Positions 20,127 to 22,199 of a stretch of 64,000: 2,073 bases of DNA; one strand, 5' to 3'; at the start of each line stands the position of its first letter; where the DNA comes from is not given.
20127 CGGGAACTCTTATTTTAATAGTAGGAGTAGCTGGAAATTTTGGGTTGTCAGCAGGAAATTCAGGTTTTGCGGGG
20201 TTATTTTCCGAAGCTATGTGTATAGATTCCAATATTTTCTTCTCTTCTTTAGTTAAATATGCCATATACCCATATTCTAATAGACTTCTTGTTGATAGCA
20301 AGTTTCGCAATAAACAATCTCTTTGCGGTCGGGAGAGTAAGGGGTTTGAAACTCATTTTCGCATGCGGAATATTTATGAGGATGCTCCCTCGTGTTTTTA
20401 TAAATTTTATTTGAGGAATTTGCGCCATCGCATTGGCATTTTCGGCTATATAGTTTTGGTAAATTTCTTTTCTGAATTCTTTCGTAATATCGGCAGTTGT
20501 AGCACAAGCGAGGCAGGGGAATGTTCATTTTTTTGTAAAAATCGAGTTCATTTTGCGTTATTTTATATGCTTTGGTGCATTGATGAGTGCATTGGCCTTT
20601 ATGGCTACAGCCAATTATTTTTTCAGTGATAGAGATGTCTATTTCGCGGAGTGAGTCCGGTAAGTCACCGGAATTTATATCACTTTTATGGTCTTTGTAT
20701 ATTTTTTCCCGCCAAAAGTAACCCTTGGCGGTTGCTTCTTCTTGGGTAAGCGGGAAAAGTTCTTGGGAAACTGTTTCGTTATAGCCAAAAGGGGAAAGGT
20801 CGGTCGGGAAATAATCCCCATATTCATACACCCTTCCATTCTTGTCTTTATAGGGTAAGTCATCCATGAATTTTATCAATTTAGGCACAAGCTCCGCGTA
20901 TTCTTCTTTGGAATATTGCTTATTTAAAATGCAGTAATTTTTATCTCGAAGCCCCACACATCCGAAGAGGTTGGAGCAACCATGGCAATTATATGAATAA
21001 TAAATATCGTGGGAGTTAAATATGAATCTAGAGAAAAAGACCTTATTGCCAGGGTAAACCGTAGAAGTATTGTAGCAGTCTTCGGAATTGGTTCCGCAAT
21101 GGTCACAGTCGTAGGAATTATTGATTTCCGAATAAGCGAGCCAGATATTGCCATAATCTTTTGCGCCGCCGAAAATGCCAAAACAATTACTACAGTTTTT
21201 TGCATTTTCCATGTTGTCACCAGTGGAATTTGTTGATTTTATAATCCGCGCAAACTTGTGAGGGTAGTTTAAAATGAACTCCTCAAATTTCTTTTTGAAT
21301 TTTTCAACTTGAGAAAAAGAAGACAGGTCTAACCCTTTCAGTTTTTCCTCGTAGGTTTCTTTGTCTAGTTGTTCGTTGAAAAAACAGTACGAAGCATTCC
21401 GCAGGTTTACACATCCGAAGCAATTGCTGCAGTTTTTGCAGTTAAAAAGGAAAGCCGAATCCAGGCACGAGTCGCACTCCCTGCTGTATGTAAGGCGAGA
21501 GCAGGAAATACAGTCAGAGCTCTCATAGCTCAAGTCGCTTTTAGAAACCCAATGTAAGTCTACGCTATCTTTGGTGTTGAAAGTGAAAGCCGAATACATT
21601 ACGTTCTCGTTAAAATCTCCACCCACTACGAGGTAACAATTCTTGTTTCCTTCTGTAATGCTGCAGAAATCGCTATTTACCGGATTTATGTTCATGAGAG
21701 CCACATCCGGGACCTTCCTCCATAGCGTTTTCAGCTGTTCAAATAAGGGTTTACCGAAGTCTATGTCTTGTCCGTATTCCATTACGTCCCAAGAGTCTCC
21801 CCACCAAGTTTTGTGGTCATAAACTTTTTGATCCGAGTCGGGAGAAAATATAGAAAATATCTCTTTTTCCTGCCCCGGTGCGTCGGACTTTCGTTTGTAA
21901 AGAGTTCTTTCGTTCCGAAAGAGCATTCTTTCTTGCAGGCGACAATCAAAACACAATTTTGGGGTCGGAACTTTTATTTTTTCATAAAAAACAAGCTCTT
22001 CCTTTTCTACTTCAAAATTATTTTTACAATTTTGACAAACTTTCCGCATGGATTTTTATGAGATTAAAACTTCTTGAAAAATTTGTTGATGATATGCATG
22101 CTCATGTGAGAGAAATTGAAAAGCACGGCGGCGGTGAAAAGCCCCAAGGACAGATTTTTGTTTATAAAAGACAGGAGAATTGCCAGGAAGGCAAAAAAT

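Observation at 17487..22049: Uncharacterised operon: two paralogous Cys-rich proteins with double zinc-ribbon ends flanking a PLP fold-type-II enzyme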

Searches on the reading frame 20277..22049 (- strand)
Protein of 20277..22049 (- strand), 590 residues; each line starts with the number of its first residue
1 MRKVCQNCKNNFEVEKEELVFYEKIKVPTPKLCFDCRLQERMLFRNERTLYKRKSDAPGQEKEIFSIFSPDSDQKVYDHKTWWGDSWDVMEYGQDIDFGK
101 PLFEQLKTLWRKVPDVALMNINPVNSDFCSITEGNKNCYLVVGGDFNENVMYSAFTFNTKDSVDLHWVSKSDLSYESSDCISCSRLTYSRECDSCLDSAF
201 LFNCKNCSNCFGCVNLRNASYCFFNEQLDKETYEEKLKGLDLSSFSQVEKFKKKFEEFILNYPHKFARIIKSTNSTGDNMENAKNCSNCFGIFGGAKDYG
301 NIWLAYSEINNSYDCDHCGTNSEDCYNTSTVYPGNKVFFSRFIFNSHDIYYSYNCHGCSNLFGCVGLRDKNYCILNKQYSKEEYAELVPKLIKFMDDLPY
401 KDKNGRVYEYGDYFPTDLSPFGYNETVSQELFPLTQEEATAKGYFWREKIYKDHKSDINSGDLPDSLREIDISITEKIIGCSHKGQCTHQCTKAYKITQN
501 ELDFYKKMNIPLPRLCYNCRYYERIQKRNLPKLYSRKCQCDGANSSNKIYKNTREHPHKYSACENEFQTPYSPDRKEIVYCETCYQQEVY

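Call 3: search_protein_families(library=pfam, proteins=[window:20277-22049:-], max_evalue=1)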
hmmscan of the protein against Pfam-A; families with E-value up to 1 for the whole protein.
window:20277-22049:- (590 aa): 1 family
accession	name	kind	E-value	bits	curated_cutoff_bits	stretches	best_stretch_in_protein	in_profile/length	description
PF23477.1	zf_Tbcl_2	-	0.0017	18.4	27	1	561-588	9-36/37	Probable treble clef zinc finger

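Call 4: search_protein_families(library=ncbifam, proteins=[window:20277-22049:-], max_evalue=1)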
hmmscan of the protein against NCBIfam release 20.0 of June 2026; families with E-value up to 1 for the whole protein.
window:20277-22049:- (590 aa): 1 family
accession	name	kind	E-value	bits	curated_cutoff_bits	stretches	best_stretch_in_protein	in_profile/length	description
TIGR04272.1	cxxc_cxxc_Mbark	domain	0.001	18.8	36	1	561-587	9-35/37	CxxC-x17-CxxC domain-containing protein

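Call 6: find_homologous_proteins(query=window:20277-22049:-)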
Query window:20277-22049:- (590 aa): 6452 proteins with E <= 0.001 among 8000 candidates; the best 120 are listed.
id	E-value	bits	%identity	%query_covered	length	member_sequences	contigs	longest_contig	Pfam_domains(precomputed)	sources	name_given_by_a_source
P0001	0.0e+0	1405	100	100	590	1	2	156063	-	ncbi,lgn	ncbi:MAG: hypothetical protein WAV15_02520 [Minisyncoccia bacterium]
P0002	0.0e+0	1113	78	100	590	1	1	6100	-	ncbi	-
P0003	0.0e+0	1093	77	100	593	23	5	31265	-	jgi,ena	-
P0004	0.0e+0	1083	75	100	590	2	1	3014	-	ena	-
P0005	0.0e+0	1082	76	100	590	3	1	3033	-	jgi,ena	-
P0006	0.0e+0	1081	75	100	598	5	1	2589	-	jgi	-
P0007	0.0e+0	1075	75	100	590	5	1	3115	-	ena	-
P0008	0.0e+0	1073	75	100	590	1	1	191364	-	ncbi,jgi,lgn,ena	ncbi:MAG: hypothetical protein WC884_03105 [Candidatus Paceibacterota bacterium]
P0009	0.0e+0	1070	74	100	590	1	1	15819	-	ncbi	ncbi:MAG: hypothetical protein WAN61_02425 [Minisyncoccia bacterium]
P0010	0.0e+0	1069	75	100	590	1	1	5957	-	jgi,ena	-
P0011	0.0e+0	1069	75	100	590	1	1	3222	-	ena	-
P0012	0.0e+0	1068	75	100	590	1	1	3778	-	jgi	jgi:hypothetical protein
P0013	0.0e+0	1066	74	100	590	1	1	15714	-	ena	-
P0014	0.0e+0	1065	74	100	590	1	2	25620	-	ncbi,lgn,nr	ncbi:MAG: hypothetical protein NTZ87_00130 [Candidatus Nomurabacteria bacterium]|nr:hypothetical pro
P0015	0.0e+0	1060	75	100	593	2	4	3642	-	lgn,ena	-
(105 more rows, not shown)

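Call 7: search_solved_structures(query=window:20277-22049:-, max_evalue=10)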
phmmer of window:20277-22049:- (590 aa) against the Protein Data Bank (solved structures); distinct sequences matched with E-value up to 10: 1.
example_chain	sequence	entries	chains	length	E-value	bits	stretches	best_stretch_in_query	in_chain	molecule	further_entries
4b6u_A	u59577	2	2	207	1.2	10.6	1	429-523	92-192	EUKARYOTIC TRANSLATION INITIATION FACTOR 4E TYPE 3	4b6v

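Call 15: find_related_loci(query=A1, collection=genome_contigs, flank=10000)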
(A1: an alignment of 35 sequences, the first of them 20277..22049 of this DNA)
Query A1 (590 aa) in genome_contigs; peptide patterns used: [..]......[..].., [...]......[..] (x = any residue, [..] = any of these).
599 stretches matched a pattern (row limit reached: there are more); 546 encode a relative of the query (tblastn E <= 1e-3); the best 80 are kept; 79 distinct loci.
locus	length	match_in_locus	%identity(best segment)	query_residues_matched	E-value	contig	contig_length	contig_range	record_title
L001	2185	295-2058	77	3-590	0e+0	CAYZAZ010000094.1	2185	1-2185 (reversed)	MAG TPA_asm: uncultured Gammaproteobacteria bacterium isolate SRP050083_co7_250 genome assembly, contig: NODE_85136_leng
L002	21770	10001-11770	76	1-590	0e+0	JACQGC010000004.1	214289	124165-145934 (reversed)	MAG: Candidatus Nomurabacteria bacterium isolate NC_groundwater_1063_Pr2_B-0.1um_42_14 rattlesnake_spring_18_scaffold_21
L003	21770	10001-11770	59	3-589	0e+0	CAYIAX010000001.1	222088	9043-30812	MAG TPA_asm: uncultured Candidatus Saccharibacteria bacterium isolate ERP119705_co18_243 genome assembly, contig: NODE_2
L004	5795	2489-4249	57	3-589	0e+0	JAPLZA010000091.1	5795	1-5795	MAG: Candidatus Staskawiczbacteria bacterium isolate LacPavin_0419_WC70L_MAG_36_7 LacPavin_0419_WC70L_scaffold_80010, wh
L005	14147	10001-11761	57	3-589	0e+0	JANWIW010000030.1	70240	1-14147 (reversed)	MAG: Candidatus Paceibacterota bacterium isolate CRAIB_MAG51 c_000000103401, whole genome shotgun sequence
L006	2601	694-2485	74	1-590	0e+0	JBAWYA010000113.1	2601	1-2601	MAG: bacterium isolate ELA077 MAG077_113, whole genome shotgun sequence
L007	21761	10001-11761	57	3-589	0e+0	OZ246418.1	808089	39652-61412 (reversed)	MAG: uncultured Candidatus Saccharibacteria bacterium isolate SRP292972_co1_37 genome assembly, chromosome: 1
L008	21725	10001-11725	56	3-589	0e+0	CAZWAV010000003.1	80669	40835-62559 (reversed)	MAG TPA_asm: uncultured Candidatus Saccharibacteria bacterium isolate SRP170004_co1_259 genome assembly, contig: NODE_34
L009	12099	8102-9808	55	2-589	0e+0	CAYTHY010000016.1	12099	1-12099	MAG TPA_asm: uncultured Candidatus Saccharibacteria bacterium isolate SRP128015_co3_294 genome assembly, contig: NODE_60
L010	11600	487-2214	54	3-590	0e+0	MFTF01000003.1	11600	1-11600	MAG: Candidatus Nomurabacteria bacterium RIFCSPHIGHO2_01_FULL_36_23 rifcsphigho2_01_scaffold_14256, whole genome shotgun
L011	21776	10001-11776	49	3-589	0e+0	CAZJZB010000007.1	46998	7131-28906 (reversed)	MAG TPA_asm: uncultured Candidatus Saccharibacteria bacterium isolate SRP178908_co1_146 genome assembly, contig: NODE_39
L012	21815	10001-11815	47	3-589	0e+0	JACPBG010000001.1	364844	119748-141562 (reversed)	MAG: Candidatus Sungiibacteriota bacterium isolate NC_groundwater_251_Ag_S-0.2um_45_46 S5_GD2017_2_S2_scaffold_61, whole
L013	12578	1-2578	48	3-589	0e+0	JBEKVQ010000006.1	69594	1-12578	MAG: Minisyncoccia bacterium isolate SPRUCE 608 SPRUCE_608_6, whole genome shotgun sequence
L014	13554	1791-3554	48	3-589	0e+0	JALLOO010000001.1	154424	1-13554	Patescibacteria group bacterium AH-259-L05 AH-259-L05_NODE_1, whole genome shotgun sequence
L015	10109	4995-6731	46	2-589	0e+0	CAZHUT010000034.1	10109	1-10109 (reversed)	MAG TPA_asm: uncultured Candidatus Saccharibacteria bacterium isolate SRP135725_co3_414 genome assembly, contig: NODE_79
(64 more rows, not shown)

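Call 26: predict_structure(alignment_id=A1)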
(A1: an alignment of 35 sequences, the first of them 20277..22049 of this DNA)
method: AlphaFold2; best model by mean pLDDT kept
length: 590 residues; sequences in the alignment: 35
mean_pLDDT: 80.9   pTM: 0.83
mean pLDDT of the five models: 80.9, 78.9, 71.7, 70.4, 69.5
residues with pLDDT >= 90: 234; 70-90: 227; 50-70: 99; < 50: 30
segments of 3 or more residues with pLDDT < 50: 120-148
pLDDT, mean of each block of 10 residues (from residue 1): 92 89 91 91 81 89 86 89 88 96 94 80 26 26 44 57 62 67 69 66 65 64 84 88 91 89 86 83 81 63 64 67 73 71 72 73 86 94 96 96 92 91 89 91 88 83 94 94 90 87 87 88 79 91 94 92 94 91 87
secondary structure, 60 per line:
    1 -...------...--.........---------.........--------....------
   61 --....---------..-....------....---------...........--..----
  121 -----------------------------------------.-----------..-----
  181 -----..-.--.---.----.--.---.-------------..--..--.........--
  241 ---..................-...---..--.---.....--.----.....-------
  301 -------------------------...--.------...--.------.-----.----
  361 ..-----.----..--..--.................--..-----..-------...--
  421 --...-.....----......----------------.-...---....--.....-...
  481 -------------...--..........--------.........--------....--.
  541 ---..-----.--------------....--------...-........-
elements in order: E2-4 E11-13 H16-24 H34-42 E51-54 E63-66 H79-82 H89-92 H102-112 H230-238 H245-261 E263-265 E277-281 E289-293 E326-328 E338-340 H381-397 H427-431 H436-441 H472-476 E478-480 E494-496 H499-508 H517-525 E534-537 E566-569 E578-580 H582-589

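Call 39: fold_search(model_id=the predicted structure, library=pdb)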
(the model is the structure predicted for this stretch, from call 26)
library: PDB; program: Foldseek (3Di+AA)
matches with E <= 10: 5; with E <= 0.001: 0
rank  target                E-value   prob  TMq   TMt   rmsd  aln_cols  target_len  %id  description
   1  2x8x                  6.9e+00  0.00  0.04  0.07  20.4       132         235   13  Structure of the N-terminal domain of Omp85 from the Thermophilic Cyanobacterium Thermosynechococcus elongatus (released 2010-03-23)
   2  6lae_A                7.8e+00  0.01  0.03  0.12  17.2        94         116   10  Crystal structure of the DNA-binding domain of human XPA in complex with DNA (released 2020-02-26)
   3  2rsj_MODEL_1_A        9.3e+00  0.01  0.03  0.14  18.2        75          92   11  Solution structures of the DNA-binding domains of immune-related zinc-finger protein ZFAT (released 2013-03-13)
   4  6qb8_Q                9.3e+00  0.01  0.05  0.06  19.4       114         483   14  Human CCT:mLST8 complex (released 2019-07-03)
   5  8uu4_g                9.8e+00  0.01  0.05  0.12  10.4        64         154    8  Cryo-EM structure of the Listeria innocua 70S ribosome in complex with HPF (structure I-A) (released 2024-02-28)

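Call 40: find_encoding_contigs(protein=P0002, flank=6000, max_places=2)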
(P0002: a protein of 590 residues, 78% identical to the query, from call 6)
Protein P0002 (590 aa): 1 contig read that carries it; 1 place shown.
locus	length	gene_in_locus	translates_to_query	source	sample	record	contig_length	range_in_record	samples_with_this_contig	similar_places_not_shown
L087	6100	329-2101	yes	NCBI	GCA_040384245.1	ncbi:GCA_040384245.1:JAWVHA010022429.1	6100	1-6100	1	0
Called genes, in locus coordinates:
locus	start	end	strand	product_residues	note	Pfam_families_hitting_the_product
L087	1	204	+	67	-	?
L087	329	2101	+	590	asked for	-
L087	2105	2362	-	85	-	PF05016:ParE_toxin, PF15738:YafQ_toxin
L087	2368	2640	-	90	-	-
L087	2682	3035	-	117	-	PF00072:Response_reg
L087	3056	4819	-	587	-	PF13185:GAF_2 (weak), PF13188:PAS_8 (faint), PF00512:HisKA, PF02518:HATPase_c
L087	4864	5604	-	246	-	-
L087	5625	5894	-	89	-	-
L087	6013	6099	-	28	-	?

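Call 41: find_encoding_contigs(protein=P0003, flank=8000, max_places=2)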
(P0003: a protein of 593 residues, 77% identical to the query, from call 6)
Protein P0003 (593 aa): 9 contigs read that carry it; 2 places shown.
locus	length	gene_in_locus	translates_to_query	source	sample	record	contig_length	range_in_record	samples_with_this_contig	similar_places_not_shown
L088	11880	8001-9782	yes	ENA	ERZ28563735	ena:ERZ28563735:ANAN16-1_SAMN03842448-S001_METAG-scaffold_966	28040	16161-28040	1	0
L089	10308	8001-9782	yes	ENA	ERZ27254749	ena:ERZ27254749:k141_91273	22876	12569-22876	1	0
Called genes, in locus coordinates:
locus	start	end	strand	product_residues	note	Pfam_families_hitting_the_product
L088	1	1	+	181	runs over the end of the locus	-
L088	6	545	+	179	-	-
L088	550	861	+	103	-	-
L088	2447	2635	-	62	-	-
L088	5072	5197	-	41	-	-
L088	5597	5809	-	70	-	-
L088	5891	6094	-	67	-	-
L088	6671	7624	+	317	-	PF02368:Big_2 (weak), PF01471:PG_binding_1, PF09374:PG_binding_3 (faint), PF01471:PG_binding_1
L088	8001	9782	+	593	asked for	-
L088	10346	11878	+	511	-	?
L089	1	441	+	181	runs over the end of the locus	-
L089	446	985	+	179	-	-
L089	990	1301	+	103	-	-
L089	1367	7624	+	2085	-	PF12733:Cadherin-like, PF01471:PG_binding_1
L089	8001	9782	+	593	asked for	-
